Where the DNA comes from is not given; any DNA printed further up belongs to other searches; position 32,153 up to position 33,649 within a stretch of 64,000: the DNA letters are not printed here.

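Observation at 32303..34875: Cytochrome P450 + ATP-grasp ligase operon wedged between crtC and crtD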

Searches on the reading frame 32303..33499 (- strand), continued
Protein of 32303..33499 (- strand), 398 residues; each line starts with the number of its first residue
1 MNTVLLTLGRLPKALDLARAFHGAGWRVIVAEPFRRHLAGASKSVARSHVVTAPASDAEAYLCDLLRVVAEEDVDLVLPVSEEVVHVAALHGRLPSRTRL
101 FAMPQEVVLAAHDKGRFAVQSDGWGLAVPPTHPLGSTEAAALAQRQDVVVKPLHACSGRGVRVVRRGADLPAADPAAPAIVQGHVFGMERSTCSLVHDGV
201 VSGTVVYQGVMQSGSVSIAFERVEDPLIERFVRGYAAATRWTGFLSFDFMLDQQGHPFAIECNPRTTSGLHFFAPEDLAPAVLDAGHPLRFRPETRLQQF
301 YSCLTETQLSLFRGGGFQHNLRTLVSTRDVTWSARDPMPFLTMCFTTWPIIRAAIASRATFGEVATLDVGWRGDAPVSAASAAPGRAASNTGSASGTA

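Call 73: get_annotated_region(hit=H5, flank=7000)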
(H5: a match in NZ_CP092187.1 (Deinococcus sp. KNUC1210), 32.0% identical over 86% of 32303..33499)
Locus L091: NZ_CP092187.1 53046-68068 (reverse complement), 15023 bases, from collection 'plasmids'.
description: Deinococcus sp. KNUC1210 plasmid unnamed1, complete sequence
organism: Deinococcus sp. KNUC1210 (NCBI taxid 2917691)
taxonomy: Bacteria; Deinococcota; Deinococci; Deinococcales; Deinococcaceae; Deinococcus; Deinococcus sp. KNUC1210
host: -; source: Setaria viridis,cell culture,rhizospheric soil; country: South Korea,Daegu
typing (MOB-suite, as given by PLSDB): non-mobilizable
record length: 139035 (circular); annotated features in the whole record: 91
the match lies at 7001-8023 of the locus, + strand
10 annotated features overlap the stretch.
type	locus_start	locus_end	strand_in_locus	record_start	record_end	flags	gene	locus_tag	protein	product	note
CDS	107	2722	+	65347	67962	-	-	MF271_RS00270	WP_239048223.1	EAL domain-containing protein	-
CDS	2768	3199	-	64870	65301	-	-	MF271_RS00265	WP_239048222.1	universal stress protein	-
CDS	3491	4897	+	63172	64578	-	-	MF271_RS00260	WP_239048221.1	nitronate monooxygenase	-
CDS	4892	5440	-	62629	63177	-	-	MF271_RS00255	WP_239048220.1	ankyrin repeat domain-containing protein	-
CDS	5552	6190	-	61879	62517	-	-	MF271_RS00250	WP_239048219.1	ferritin-like domain-containing protein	-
CDS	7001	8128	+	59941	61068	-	-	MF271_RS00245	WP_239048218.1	hypothetical protein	-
CDS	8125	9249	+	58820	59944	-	-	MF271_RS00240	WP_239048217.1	GNAT family N-acetyltransferase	-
CDS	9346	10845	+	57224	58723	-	-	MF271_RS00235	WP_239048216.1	HD-GYP domain-containing protein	-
CDS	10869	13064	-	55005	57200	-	-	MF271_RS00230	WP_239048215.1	ATP-binding protein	-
CDS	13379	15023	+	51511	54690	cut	-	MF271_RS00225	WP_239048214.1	glycoside hydrolase family 2 TIM barrel-domain containing protein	GO:0005975 - carbohydrate metabolic process [Evidence IEA]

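Call 83: list_cluster_members(proteins=[P0243, P0244, P0246, P0248, P0250, P0253, P0258, P0262, P0267, P0271])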
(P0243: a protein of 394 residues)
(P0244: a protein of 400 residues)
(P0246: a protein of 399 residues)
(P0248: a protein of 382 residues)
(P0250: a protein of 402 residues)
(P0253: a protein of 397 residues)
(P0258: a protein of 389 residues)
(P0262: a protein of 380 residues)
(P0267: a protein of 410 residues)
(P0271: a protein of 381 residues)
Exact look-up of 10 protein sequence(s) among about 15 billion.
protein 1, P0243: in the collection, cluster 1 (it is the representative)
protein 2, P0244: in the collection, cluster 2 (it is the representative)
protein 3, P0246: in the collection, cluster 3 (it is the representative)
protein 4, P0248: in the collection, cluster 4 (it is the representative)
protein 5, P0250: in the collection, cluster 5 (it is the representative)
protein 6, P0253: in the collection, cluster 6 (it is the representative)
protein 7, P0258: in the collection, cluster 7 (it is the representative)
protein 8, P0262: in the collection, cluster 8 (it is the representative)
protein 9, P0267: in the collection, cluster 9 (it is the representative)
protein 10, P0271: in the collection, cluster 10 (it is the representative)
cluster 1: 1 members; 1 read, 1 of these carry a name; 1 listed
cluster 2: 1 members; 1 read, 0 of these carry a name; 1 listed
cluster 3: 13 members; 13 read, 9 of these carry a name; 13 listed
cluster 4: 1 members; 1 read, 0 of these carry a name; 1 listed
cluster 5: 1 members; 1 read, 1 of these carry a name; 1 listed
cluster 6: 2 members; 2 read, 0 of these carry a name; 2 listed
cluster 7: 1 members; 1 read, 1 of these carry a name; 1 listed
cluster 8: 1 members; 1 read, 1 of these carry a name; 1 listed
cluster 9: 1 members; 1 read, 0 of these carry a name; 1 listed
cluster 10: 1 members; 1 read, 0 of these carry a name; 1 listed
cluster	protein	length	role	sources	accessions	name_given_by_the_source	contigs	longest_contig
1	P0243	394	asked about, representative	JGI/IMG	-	predicted ATP-grasp superfamily ATP-dependent carboligase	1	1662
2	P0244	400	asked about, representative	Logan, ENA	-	-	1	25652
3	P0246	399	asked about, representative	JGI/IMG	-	predicted ATP-grasp superfamily ATP-dependent carboligase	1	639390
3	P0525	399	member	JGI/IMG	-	predicted ATP-grasp superfamily ATP-dependent carboligase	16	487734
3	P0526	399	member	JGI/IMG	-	predicted ATP-grasp superfamily ATP-dependent carboligase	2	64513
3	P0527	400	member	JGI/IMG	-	predicted ATP-grasp superfamily ATP-dependent carboligase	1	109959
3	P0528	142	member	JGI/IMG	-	hypothetical protein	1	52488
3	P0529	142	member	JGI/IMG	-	predicted ATP-grasp superfamily ATP-dependent carboligase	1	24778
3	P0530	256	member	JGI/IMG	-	hypothetical protein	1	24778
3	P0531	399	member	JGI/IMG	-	hypothetical protein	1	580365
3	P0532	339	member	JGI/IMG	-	predicted ATP-grasp superfamily ATP-dependent carboligase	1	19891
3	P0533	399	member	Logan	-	-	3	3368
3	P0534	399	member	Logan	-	-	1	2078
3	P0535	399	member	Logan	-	-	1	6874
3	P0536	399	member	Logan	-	-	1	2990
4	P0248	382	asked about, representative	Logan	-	-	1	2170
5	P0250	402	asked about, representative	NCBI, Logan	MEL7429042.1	MAG: ATP-grasp domain-containing protein [Pseudomonadota bacterium]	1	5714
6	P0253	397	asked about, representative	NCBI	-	-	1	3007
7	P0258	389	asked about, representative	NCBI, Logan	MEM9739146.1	MAG: hypothetical protein AAF829_04695 [Pseudomonadota bacterium]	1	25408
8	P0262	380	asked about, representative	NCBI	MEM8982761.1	MAG: ATP-grasp domain-containing protein [Pseudomonadota bacterium]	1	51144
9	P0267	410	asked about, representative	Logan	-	-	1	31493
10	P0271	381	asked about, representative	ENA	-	-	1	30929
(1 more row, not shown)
